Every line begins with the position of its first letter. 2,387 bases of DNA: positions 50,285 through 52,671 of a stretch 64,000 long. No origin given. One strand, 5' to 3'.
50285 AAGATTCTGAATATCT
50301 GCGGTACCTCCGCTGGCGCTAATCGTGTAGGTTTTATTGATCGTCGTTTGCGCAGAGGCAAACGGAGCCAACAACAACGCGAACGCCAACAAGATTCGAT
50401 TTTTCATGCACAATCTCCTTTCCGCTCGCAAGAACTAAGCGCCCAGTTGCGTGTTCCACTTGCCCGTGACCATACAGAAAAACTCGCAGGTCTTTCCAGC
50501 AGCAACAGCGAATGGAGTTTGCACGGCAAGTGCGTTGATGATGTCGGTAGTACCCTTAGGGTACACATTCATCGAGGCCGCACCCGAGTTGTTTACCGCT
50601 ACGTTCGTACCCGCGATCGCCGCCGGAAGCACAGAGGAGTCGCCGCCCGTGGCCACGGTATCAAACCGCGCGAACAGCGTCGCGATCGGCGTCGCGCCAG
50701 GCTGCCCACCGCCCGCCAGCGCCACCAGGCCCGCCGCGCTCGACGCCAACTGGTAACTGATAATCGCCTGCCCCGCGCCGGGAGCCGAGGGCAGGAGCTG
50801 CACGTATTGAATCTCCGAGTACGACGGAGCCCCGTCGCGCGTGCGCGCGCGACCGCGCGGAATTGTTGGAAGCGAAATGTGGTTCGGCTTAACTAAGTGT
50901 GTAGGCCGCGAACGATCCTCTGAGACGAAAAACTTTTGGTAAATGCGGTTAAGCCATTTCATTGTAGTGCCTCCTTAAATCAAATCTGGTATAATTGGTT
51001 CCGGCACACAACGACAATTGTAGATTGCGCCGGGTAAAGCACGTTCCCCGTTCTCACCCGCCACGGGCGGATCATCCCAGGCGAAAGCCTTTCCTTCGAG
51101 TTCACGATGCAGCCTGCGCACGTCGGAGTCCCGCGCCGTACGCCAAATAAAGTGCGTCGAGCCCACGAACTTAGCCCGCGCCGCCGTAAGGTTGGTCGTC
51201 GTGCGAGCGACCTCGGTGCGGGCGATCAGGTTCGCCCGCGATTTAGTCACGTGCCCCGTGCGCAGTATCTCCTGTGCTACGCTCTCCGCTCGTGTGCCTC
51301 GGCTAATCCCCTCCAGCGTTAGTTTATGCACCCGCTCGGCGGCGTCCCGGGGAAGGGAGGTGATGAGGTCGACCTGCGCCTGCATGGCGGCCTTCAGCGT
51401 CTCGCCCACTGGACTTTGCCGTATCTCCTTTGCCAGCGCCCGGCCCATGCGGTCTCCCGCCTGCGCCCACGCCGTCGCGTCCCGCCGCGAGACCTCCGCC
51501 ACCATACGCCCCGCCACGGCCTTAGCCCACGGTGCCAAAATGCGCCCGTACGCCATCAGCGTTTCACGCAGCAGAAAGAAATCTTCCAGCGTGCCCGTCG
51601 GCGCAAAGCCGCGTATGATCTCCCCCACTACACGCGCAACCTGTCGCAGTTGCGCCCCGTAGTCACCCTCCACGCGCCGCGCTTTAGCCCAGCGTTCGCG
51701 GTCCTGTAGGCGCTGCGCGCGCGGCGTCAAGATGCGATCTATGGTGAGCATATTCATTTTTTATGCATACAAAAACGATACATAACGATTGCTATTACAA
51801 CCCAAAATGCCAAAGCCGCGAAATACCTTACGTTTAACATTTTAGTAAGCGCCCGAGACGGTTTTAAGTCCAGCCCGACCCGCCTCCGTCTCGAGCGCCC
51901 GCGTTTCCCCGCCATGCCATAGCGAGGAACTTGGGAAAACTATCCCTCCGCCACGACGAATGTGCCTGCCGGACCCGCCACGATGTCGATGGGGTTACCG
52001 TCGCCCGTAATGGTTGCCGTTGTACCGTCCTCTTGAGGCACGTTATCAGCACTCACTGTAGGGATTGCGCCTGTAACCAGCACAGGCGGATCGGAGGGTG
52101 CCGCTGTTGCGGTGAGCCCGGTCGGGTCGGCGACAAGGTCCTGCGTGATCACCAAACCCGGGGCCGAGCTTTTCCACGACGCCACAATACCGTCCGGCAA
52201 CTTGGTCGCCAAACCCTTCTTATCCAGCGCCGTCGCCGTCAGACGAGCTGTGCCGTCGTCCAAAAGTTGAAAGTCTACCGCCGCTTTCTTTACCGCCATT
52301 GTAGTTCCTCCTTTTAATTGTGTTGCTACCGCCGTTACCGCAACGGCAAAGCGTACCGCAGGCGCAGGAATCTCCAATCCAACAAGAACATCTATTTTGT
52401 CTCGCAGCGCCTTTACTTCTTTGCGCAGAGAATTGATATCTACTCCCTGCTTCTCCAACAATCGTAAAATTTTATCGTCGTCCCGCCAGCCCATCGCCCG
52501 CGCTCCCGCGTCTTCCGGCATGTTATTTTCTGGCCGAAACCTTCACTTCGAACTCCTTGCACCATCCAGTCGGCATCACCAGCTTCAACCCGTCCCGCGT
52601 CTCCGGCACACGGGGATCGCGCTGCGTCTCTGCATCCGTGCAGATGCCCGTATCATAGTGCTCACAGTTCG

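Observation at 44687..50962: Four-gene insertion encoding secreted-looking proteins inside the head-assembly module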

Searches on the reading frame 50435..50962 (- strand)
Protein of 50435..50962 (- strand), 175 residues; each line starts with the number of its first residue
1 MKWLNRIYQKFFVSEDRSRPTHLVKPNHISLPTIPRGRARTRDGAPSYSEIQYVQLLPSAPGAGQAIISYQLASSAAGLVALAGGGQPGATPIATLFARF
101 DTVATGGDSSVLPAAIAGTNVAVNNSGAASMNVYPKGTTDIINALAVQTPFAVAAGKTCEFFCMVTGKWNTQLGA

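Call 3: search_protein_families(library=pfam, proteins=[window:50435-50962:-], max_evalue=0.01)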
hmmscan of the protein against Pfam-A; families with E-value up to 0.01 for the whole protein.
window:50435-50962:- (175 aa): 0 families

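Call 4: search_protein_families(library=phrogs, proteins=[window:50435-50962:-], max_evalue=0.01)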
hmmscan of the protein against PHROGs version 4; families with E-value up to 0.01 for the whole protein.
window:50435-50962:- (175 aa): 0 families

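Call 49: search_protein_representatives(protein=window:50435-50962:-)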
Query: 175 residues. Proteins with E-value up to 0.001 (for the whole library): 2054; up to 1e-10: 509; up to 1e-30: 14. The best 150 are listed.
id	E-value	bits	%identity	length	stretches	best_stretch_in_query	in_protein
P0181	7.1e-60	218.2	39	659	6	62-174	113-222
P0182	5.6e-43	163.3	35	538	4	62-174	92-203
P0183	8.7e-43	162.6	52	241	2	77-175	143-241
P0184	4.8e-42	160.2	62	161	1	34-175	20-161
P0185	1.1e-41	159.1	42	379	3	72-174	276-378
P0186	7.3e-41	156.4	41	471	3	69-174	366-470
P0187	3.0e-39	151.2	43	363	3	69-171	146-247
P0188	5.3e-38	147.1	42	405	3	62-175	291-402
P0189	1.4e-36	142.4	50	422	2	62-173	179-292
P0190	1.9e-34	135.5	38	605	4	69-172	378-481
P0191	2.3e-34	135.3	39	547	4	70-172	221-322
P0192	6.6e-33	130.5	38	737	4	79-170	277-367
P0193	1.2e-31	126.5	46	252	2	69-174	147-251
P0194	1.2e-31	126.5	38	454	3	77-173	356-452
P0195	5.2e-30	121.1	37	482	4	74-173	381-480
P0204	3.1e-27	112.0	37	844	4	71-172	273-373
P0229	1.6e-23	100.0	36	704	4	62-171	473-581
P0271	3.4e-19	85.9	36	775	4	78-171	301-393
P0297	1.6e-17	80.5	40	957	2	74-170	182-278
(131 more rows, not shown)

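Call 50: search_protein_families(library=pfam, proteins=[P0181, P0182, P0184, P0186, P0192, P0204, P0297, P0229, P0190, P0271], max_evalue=0.01)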
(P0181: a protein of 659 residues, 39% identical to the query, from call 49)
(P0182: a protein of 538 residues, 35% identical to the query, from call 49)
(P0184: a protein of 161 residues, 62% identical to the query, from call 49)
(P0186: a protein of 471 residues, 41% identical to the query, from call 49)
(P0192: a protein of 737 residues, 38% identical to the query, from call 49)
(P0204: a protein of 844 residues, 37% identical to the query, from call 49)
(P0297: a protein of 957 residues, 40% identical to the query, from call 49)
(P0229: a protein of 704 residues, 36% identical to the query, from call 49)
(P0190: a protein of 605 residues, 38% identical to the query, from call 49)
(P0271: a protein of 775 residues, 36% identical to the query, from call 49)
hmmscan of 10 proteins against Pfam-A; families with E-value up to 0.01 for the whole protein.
P0181 (659 aa): 0 families

P0182 (538 aa): 0 families

P0184 (161 aa): 0 families

P0186 (471 aa): 0 families

P0192 (737 aa): 0 families

P0204 (844 aa): 0 families

P0297 (957 aa): 1 family
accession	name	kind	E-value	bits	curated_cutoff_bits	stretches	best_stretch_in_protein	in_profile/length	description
PF00386.27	C1q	-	8e-09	36.2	23.7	1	566-665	16-123/127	C1q domain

P0229 (704 aa): 0 families

P0190 (605 aa): 0 families

P0271 (775 aa): 0 families

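Call 59: find_related_loci(query=A2, collection=viral_contigs, flank=8000)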
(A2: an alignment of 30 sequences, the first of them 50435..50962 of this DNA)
Query A2 (175 aa) in viral_contigs; peptide patterns used: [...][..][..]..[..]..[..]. (x = any residue, [..] = any of these).
366 stretches matched a pattern; 292 encode a relative of the query (tblastn E <= 1e-3); the best 80 are kept; 80 distinct loci.
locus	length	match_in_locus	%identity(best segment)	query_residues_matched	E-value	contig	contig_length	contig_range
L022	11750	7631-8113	54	1-175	3e-47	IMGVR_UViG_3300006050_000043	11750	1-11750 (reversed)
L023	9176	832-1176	58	55-169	7e-33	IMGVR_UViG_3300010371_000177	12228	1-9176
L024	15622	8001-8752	62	73-175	2e-31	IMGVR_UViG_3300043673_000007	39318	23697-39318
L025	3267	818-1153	50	63-175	4e-25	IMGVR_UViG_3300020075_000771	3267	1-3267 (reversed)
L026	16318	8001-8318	52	74-172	6e-24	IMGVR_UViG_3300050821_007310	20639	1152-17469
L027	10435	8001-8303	53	74-175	3e-23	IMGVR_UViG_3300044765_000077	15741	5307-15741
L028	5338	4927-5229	53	74-175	3e-23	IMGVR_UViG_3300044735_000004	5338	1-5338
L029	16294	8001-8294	54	78-175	8e-23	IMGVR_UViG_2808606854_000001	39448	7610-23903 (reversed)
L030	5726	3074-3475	43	37-171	9e-23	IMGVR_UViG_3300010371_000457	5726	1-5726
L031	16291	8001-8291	50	78-175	4e-22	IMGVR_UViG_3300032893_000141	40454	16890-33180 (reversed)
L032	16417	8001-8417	43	45-175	5e-22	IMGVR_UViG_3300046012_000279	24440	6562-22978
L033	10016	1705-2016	54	72-175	5e-22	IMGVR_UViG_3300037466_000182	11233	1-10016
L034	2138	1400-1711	56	71-175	6e-22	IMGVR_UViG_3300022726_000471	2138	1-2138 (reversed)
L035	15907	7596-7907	47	71-175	2e-21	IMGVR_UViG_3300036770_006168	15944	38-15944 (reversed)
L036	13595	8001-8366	42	47-171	2e-21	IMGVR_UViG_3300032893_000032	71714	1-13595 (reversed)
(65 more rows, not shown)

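Call 69: predict_structure(alignment_id=A2)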
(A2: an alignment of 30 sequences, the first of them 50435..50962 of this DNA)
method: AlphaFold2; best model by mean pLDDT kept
length: 175 residues; sequences in the alignment: 30
mean_pLDDT: 79.5   pTM: 0.62
mean pLDDT of the five models: 79.5, 79.4, 78.9, 77.2, 77.3
residues with pLDDT >= 90: 87; 70-90: 32; 50-70: 37; < 50: 19
segments of 3 or more residues with pLDDT < 50: 35-49
pLDDT, mean of each block of 10 residues (from residue 1): 81 59 54 49 48 54 63 91 84 96 95 96 97 94 92 97 97 89
secondary structure, 60 per line:
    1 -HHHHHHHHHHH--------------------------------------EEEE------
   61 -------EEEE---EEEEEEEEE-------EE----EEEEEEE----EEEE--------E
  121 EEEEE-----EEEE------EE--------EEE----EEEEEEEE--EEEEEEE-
elements in order: H2-12 E51-54 E68-71 E75-83 E97-103 E108-111 E120-125 E131-134 E151-153 E158-165 E168-174

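Call 73: fold_search(model_id=the predicted structure, library=pdb)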
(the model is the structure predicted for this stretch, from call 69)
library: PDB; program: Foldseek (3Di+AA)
matches with E <= 10: 53; with E <= 0.001: 1
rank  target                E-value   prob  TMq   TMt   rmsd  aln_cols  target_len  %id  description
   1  24qj                  2.0e-04  1.00  0.38  0.15   2.7        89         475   17  Crystal structure of a tailspike depolymerase (Solidus_gp83) from Acinetobacter phage Solidus (released 2026-03-25)
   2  9f4b_FA               1.4e-02  1.00  0.38  0.12   4.3       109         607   10  Pre-assembled baseplate cup of Klebsiella phage KP1 variant vB_Kpn_Lilla1 (released 2025-05-14)
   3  9f4a_LS               1.6e-02  1.00  0.37  0.12   3.3        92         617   16  Interface between baseplate cup and extended tail tube/sheath of Klebsiella phage KP1 variant vB_Kpn_Lilla1 (released 2025-05-14)
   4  9ny6_C                3.3e-02  0.89  0.35  0.23  10.1       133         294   10  Pseudomonas phage Pa223 capsid spike (released 2025-08-06)
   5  6o38_C                7.2e-02  0.91  0.35  0.14   5.4       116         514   15  Structure of a chaperone-substrate complex (released 2019-07-24)
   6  4dny                  1.4e-01  0.89  0.29  0.43   3.8        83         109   19  Crystal structure of enterohemorrhagic E. coli StcE(132-251) (released 2012-05-16)
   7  9f4a_LA               2.2e-01  0.75  0.37  0.23   4.8       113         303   17  Interface between baseplate cup and extended tail tube/sheath of Klebsiella phage KP1 variant vB_Kpn_Lilla1 (released 2025-05-14)
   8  1qex_A                2.3e-01  0.95  0.37  0.24   2.9        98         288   17  BACTERIOPHAGE T4 GENE PRODUCT 9 (GP9), THE TRIGGER OF TAIL CONTRACTION AND THE LONG TAIL FIBERS CONNECTOR (released 1999-10-05)
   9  8gv9_A                1.5e+00  0.01  0.09  0.03  11.9        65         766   11  The cryo-EM structure of hAE2 with chloride ion (released 2023-04-12)
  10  8z5g_AA               2.0e+00  0.07  0.12  0.14   6.7        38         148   10  Cryo-EM structure of E.coli SPFH-NfeD family protein complex QmcA-YbbJ (released 2024-08-21)
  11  8gvh_A                2.7e+00  0.01  0.08  0.03  10.3        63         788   11  Human AE2 in acidic KNO3 (released 2023-04-12)
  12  4gf1_B                3.6e+00  0.02  0.10  0.05   7.3        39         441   13  Crystal Structure of Certhrax (released 2012-09-26)
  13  2c8f_E                4.1e+00  0.03  0.11  0.10   7.1        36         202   17  Structure of the ARTT motif E214N mutant C3bot1 Exoenzyme (NAD-bound state, crystal form III) (released 2007-02-27)
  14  5t7v_L9               4.4e+00  0.05  0.16  0.29   4.2        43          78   14  Methicillin Resistant, Linezolid resistant Staphylococcus aureus 70S ribosome (delta S145 uL3) (released 2017-05-31)
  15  8zle_A                4.4e+00  0.01  0.10  0.03  10.0        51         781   16  hAE3NTD2TMD with PT5,CLR, and Y01 (released 2024-07-31)
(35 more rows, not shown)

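Call 74: fold_search(model_id=the predicted structure, library=viral)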
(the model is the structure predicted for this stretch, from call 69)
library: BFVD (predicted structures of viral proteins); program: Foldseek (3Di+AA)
matches with E <= 10: 501; with E <= 0.001: 131
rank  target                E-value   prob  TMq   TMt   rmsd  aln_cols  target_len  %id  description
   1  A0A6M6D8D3            2.3e-12  1.00  0.57  0.51   7.2       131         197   34  (no name in the UniProt tables at hand)
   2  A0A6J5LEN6            4.4e-10  1.00  0.53  0.19   1.4       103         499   29  Uncharacterized protein [uncultured Caudovirales phage]
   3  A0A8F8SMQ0            4.4e-10  1.00  0.54  0.39   6.0       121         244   21  (no name in the UniProt tables at hand)
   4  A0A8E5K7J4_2          8.1e-10  1.00  0.50  0.12   1.6        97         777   33  (no name in the UniProt tables at hand)
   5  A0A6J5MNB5            1.8e-09  1.00  0.53  0.59   7.1       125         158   24  Uncharacterized protein [uncultured Caudovirales phage]
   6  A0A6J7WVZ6            4.2e-09  1.00  0.46  0.10   2.4        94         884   30  Uncharacterized protein [uncultured Caudovirales phage]
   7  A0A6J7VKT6            1.8e-08  1.00  0.50  0.11   2.2        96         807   25  Collagen triple helix repeat [uncultured Caudovirales phage]
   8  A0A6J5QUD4            2.6e-08  1.00  0.51  0.75   1.7       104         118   26  Uncharacterized protein [uncultured Caudovirales phage]
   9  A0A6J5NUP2            3.2e-08  1.00  0.53  0.75   1.7       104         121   24  Uncharacterized protein [uncultured Caudovirales phage]
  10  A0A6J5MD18            4.3e-08  1.00  0.55  0.08   1.6       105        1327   23  Uncharacterized protein [uncultured Caudovirales phage]
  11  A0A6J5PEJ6            2.0e-07  1.00  0.52  0.66   1.8       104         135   20  Uncharacterized protein [uncultured Caudovirales phage]
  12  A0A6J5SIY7            5.0e-07  1.00  0.50  0.66   1.5       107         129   22  Uncharacterized protein [uncultured Caudovirales phage]
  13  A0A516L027            1.3e-06  1.00  0.45  0.21   3.3       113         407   21  (no name in the UniProt tables at hand)
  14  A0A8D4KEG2            3.8e-06  1.00  0.49  0.07   2.2       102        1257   28  (no name in the UniProt tables at hand)
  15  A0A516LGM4            1.4e-05  1.00  0.50  0.27   4.5       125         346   19  (no name in the UniProt tables at hand)
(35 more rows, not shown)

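Call 84: search_dna_similar(query=window:50435-50962:-, collection=phages, mode=protein, max_rows=25, max_evalue=0.001)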
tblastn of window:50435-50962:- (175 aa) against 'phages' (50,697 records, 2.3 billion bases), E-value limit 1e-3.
No match.

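Call 89: search_protein_families(library=ncbifam, proteins=[window:50435-50962:-], max_evalue=0.05)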
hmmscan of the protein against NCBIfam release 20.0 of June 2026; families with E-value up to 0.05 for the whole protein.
window:50435-50962:- (175 aa): 0 families

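Call 105: search_protein_families(library=pfam, proteins=[L032:12622-15687:+, L032:8823-11903:+, L036:9898-11622:+, L036:11633-12706:+], max_evalue=0.01)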
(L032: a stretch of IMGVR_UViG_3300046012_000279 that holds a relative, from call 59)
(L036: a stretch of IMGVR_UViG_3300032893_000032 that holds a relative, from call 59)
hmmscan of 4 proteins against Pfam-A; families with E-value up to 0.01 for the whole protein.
L032:12622-15687:+ (1021 aa): 1 family
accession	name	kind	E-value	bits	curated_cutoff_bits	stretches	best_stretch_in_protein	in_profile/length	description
PF13290.12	CHB_HEX_C_1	-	5.5e-06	26.7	22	1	923-992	1-65/67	Chitobiase/beta-hexosaminidase C-terminal domain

L032:8823-11903:+ (1026 aa): 0 families

L036:9898-11622:+ (574 aa): 0 families

L036:11633-12706:+ (357 aa): 2 families
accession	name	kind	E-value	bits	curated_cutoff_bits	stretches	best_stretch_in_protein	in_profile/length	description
PF13290.12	CHB_HEX_C_1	-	9.4e-06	25.9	22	1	54-119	5-58/67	Chitobiase/beta-hexosaminidase C-terminal domain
PF13287.12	Fn3_assoc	-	0.00025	21.5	23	1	61-131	1-59/59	Fn3 associated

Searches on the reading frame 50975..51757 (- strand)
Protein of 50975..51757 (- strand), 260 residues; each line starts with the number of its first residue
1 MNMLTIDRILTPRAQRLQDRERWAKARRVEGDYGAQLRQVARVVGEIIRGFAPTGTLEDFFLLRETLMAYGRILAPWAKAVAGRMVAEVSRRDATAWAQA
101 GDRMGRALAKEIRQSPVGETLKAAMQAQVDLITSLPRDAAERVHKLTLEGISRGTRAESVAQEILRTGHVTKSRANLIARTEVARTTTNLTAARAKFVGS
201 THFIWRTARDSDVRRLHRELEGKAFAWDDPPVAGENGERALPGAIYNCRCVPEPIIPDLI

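Call 3: search_protein_families(library=pfam, proteins=[window:50975-51757:-], max_evalue=0.01)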
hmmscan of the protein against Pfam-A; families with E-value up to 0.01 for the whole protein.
window:50975-51757:- (260 aa): 1 family
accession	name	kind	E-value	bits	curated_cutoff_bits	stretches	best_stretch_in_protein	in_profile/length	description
PF04233.19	Phage_Mu_F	-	1.4e-19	71.3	29.6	1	142-251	2-110/112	Phage Mu protein F like protein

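Call 4: search_protein_families(library=phrogs, proteins=[window:50975-51757:-], max_evalue=0.01)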
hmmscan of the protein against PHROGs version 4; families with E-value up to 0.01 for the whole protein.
window:50975-51757:- (260 aa): 14 families
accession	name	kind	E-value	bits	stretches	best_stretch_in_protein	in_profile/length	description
phrog_324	-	head and packaging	3.5e-62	212.3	1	16-259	65-321/624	head morphogenesis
phrog_4529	-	head and packaging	9.7e-28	98.7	1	117-258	147-290/533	minor head protein and DNA pilot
phrog_15127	-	head and packaging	2.9e-22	79.9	1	104-248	93-244/602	head protein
phrog_595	-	head and packaging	3.2e-19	70.6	1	142-258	188-300/513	head maturation protease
phrog_6577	-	unknown function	1.3e-11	44.6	1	123-257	99-231/1066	-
phrog_2468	-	head and packaging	8.4e-11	42.9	1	35-258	45-275/303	head morphogenesis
phrog_2662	-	head and packaging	1.3e-09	38.3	1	91-250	535-703/717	portal protein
phrog_3517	-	head and packaging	2e-08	34.9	1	171-256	231-329/371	head morphogenesis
phrog_4728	-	head and packaging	4.2e-08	33.4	1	140-258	185-302/591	head morphogenesis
phrog_115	-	head and packaging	2.2e-07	31.4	1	140-231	207-298/665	minor head protein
phrog_2841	-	head and packaging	2.1e-05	24.8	1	143-257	199-308/525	minor head protein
phrog_29840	-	unknown function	2.3e-05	25.3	1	192-256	18-88/121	-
phrog_758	-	head and packaging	0.0001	22.8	1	106-229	141-269/326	head morphogenesis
phrog_19443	-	head and packaging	0.00018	21.1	1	142-256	171-285/579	minor head protein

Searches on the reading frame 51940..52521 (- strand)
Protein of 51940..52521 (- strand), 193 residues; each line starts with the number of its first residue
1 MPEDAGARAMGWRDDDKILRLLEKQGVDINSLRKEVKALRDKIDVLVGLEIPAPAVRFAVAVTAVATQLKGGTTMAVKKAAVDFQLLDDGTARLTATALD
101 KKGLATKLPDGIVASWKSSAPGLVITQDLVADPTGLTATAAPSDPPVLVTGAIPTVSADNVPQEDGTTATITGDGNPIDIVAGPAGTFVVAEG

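Call 3: search_protein_families(library=pfam, proteins=[window:51940-52521:-], max_evalue=0.01)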
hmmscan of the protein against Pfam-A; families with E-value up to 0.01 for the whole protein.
window:51940-52521:- (193 aa): 1 family
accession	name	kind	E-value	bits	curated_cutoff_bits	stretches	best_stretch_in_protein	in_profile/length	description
PF02861.25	Clp_N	-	0.00085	19.9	20.7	1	14-40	25-52/53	Clp amino terminal domain, pathogenicity island component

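Call 4: search_protein_families(library=phrogs, proteins=[window:51940-52521:-], max_evalue=0.01)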
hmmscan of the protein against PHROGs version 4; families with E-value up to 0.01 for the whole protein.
window:51940-52521:- (193 aa): 0 families
